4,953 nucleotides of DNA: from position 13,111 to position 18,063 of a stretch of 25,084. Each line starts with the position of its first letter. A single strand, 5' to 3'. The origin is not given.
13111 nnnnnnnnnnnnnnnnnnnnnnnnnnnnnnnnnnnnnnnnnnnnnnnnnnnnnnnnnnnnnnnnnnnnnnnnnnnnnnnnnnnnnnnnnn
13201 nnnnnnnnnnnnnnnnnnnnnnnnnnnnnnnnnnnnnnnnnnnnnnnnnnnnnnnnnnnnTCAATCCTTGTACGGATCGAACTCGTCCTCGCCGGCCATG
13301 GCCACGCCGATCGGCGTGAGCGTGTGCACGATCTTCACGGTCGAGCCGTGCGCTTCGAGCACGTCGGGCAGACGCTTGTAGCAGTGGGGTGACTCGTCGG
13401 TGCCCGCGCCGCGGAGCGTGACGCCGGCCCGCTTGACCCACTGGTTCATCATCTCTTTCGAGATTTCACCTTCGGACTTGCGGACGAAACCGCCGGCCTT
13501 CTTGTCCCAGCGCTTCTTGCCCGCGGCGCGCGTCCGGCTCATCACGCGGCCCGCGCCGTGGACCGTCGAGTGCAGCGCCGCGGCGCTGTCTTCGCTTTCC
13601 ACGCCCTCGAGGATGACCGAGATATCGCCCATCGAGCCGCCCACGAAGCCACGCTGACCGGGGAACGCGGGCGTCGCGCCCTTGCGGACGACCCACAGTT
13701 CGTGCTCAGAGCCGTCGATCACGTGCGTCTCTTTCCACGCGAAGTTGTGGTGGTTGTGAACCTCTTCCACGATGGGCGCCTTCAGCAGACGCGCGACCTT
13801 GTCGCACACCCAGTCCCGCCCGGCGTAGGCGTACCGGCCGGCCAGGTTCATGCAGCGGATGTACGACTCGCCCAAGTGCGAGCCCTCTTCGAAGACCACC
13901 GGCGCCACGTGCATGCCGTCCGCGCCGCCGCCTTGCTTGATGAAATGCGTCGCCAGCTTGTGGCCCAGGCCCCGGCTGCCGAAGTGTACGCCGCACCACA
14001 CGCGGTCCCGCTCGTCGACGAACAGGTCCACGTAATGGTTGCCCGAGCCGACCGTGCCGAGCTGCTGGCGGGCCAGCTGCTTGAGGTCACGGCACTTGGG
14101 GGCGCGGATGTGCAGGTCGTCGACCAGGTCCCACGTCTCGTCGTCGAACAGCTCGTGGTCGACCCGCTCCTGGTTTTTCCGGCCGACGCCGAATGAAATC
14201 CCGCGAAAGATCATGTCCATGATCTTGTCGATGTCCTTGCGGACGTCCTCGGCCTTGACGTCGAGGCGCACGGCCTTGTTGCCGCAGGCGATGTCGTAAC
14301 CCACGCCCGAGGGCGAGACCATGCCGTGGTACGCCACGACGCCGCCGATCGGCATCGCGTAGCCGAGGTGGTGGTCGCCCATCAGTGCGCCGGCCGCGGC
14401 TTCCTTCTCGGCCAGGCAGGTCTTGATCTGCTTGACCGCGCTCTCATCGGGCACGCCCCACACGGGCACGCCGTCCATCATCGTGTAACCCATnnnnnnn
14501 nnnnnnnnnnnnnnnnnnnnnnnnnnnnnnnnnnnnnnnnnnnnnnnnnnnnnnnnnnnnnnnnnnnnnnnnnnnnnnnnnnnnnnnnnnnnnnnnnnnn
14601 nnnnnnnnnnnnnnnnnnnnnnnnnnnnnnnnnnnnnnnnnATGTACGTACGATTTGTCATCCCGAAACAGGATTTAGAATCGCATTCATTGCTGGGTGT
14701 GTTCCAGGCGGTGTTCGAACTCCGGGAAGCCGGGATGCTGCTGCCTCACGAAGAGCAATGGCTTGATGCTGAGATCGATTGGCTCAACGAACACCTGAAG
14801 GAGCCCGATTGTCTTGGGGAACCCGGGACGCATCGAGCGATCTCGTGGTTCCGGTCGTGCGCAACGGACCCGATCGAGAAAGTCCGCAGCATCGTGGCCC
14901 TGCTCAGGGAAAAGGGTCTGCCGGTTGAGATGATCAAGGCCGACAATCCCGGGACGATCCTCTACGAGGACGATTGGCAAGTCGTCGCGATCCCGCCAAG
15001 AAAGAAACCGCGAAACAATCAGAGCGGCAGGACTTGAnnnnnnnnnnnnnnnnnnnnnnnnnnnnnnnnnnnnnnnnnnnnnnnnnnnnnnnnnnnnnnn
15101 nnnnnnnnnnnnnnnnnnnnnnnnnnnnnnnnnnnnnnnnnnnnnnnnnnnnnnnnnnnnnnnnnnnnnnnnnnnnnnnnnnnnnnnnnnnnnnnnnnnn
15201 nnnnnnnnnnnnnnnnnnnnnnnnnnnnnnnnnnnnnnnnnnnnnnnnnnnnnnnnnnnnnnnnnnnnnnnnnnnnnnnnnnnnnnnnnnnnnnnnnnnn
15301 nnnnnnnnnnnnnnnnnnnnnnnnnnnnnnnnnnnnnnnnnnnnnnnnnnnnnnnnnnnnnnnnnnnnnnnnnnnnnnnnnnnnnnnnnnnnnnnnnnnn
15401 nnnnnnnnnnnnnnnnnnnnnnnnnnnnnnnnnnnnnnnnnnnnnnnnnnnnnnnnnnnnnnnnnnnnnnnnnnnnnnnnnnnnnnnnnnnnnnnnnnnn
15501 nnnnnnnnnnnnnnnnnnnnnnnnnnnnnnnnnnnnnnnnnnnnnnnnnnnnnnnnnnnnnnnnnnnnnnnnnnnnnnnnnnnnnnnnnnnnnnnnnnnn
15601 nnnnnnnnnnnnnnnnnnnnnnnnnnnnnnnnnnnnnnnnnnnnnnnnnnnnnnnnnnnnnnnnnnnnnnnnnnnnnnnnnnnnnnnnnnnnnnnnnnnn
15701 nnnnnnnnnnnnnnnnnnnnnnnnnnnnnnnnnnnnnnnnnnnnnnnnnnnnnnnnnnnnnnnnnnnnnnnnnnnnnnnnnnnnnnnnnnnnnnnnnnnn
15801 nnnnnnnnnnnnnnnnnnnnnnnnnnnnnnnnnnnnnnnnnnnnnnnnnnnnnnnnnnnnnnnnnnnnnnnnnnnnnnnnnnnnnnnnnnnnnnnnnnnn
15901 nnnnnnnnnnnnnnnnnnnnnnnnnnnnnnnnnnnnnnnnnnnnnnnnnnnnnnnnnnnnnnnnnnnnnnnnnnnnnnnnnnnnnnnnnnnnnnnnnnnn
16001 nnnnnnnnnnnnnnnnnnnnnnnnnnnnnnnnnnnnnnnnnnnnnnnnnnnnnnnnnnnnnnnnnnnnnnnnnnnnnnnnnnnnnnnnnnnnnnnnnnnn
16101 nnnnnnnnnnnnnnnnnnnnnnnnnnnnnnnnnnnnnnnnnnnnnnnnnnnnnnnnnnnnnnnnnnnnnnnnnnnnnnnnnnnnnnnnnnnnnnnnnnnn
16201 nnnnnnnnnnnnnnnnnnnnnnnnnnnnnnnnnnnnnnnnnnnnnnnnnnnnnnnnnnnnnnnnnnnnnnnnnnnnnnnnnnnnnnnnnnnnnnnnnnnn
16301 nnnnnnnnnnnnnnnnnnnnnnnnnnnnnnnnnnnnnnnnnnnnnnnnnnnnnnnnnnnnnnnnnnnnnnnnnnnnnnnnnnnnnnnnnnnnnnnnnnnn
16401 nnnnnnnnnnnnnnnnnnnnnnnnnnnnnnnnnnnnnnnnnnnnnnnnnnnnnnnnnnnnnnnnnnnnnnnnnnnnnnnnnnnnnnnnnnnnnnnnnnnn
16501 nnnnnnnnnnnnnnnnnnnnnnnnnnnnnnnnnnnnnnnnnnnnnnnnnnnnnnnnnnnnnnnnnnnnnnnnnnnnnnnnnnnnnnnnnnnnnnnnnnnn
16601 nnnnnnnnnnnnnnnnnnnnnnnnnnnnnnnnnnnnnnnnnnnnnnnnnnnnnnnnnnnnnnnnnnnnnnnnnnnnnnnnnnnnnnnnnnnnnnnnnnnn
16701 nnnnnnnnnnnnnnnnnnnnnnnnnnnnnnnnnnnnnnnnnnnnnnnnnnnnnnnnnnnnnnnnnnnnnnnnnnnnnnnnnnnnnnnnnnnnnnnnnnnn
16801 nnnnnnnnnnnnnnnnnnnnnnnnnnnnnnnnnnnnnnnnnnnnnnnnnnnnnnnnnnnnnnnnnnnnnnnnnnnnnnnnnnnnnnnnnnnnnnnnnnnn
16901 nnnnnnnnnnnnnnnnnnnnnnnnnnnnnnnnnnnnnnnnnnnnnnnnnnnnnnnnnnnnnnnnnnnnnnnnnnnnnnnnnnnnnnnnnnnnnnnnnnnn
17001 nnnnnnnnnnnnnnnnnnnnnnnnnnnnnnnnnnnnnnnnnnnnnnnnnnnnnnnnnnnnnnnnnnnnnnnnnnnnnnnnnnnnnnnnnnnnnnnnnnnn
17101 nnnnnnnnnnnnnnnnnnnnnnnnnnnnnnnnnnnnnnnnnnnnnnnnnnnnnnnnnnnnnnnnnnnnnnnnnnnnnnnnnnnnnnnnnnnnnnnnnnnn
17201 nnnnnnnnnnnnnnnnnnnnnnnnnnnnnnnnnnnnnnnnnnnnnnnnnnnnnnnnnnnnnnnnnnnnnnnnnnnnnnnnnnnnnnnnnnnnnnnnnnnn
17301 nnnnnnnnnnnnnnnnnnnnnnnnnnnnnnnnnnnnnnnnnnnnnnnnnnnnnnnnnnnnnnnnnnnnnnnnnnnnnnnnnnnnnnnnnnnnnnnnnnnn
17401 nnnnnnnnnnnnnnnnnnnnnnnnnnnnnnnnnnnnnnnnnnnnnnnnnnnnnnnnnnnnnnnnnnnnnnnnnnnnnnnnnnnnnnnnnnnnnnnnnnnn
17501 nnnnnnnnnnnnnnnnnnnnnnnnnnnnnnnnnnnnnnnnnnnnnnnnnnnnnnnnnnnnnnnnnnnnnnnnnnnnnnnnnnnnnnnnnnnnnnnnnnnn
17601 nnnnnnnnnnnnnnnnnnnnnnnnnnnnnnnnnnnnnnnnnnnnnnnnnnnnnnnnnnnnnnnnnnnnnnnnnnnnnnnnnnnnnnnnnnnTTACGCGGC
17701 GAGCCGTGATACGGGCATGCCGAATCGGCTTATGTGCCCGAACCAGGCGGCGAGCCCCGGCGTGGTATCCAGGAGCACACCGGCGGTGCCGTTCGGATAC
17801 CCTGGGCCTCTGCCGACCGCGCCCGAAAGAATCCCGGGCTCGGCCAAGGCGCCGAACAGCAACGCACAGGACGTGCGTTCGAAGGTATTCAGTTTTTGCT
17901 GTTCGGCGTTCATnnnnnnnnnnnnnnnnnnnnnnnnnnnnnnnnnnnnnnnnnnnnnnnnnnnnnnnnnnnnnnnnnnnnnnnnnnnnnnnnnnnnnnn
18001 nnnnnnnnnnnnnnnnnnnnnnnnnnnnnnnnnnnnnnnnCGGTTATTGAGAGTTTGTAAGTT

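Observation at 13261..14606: rtcB RNA ligase co-transcribed with tRNA-Gly inside the tRNA array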

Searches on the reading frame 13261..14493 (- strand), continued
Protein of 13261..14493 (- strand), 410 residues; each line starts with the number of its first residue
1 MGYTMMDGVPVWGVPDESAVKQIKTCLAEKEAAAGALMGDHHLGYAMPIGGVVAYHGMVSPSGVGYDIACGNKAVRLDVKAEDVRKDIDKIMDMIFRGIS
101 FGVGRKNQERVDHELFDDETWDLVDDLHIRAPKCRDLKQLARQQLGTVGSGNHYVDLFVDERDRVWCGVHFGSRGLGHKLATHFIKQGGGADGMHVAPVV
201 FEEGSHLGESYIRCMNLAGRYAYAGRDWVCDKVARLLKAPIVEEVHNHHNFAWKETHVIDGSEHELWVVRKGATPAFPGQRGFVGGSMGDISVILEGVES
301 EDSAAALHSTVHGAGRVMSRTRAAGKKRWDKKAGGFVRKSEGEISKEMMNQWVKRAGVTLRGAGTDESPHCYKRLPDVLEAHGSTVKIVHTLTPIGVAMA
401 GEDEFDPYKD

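Call 65: search_protein_families(library=pfam, proteins=[L002:14377-14568:+], max_evalue=0.1)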
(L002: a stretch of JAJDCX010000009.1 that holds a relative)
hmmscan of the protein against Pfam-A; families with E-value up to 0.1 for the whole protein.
L002:14377-14568:+ (63 aa): 6 families
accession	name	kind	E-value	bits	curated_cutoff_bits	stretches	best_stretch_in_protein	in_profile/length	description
PF00376.29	MerR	-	6.3e-15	55.2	28.2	1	8-45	1-38/38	MerR family regulatory protein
PF13411.12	MerR_1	-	1.5e-12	47.8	21.6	1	7-56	1-49/69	MerR HTH family regulatory protein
PF12728.13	HTH_17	-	0.00066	20.3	27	1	6-46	1-39/51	Helix-turn-helix domain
PF01381.28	HTH_3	-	0.044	14.3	23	1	2-28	5-31/55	Helix-turn-helix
PF13518.12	HTH_28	-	0.063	13.8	25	0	7-28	13-34/52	Helix-turn-helix domain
PF01527.26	HTH_Tnp_1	-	0.091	13.4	24.1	0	8-28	25-45/75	Transposase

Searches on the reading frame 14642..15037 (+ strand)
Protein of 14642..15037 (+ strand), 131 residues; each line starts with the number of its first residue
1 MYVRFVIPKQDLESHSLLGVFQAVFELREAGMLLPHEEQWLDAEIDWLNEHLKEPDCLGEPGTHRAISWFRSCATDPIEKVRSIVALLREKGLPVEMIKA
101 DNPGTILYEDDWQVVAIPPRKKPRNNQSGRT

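Call 27: search_protein_families(library=pfam, proteins=[window:14642-15037:+], max_evalue=1)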
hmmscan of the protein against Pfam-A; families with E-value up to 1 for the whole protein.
window:14642-15037:+ (131 aa): 1 family
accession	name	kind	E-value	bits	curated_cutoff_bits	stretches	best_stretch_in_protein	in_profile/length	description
PF01397.27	Terpene_synth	-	0.34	11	37.6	1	17-54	130-167/188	Terpene synthase, N-terminal domain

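Call 28: search_protein_families(library=ncbifam, proteins=[window:14642-15037:+], max_evalue=0.01)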
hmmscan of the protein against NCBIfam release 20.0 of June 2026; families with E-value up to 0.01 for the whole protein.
window:14642-15037:+ (131 aa): 0 families

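Call 54: search_protein_families(library=phrogs, proteins=[window:14642-15037:+], max_evalue=0.01)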
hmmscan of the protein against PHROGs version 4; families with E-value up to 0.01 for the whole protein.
window:14642-15037:+ (131 aa): 0 families

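Call 55: search_protein_families(library=padloc, proteins=[window:14642-15037:+], max_evalue=0.01)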
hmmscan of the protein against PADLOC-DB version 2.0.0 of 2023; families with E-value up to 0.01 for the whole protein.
window:14642-15037:+ (131 aa): 0 families

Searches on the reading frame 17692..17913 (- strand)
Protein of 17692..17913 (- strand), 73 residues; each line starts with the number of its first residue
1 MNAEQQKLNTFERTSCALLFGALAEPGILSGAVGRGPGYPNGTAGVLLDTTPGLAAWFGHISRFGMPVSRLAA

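Call 27: search_protein_families(library=pfam, proteins=[window:17692-17913:-], max_evalue=1)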
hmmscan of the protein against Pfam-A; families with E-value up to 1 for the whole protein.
window:17692-17913:- (73 aa): 0 families

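Call 28: search_protein_families(library=ncbifam, proteins=[window:17692-17913:-], max_evalue=0.01)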
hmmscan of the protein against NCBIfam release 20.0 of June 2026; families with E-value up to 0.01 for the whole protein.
window:17692-17913:- (73 aa): 0 families

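Call 54: search_protein_families(library=phrogs, proteins=[window:17692-17913:-], max_evalue=0.01)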
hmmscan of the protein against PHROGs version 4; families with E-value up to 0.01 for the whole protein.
window:17692-17913:- (73 aa): 0 families
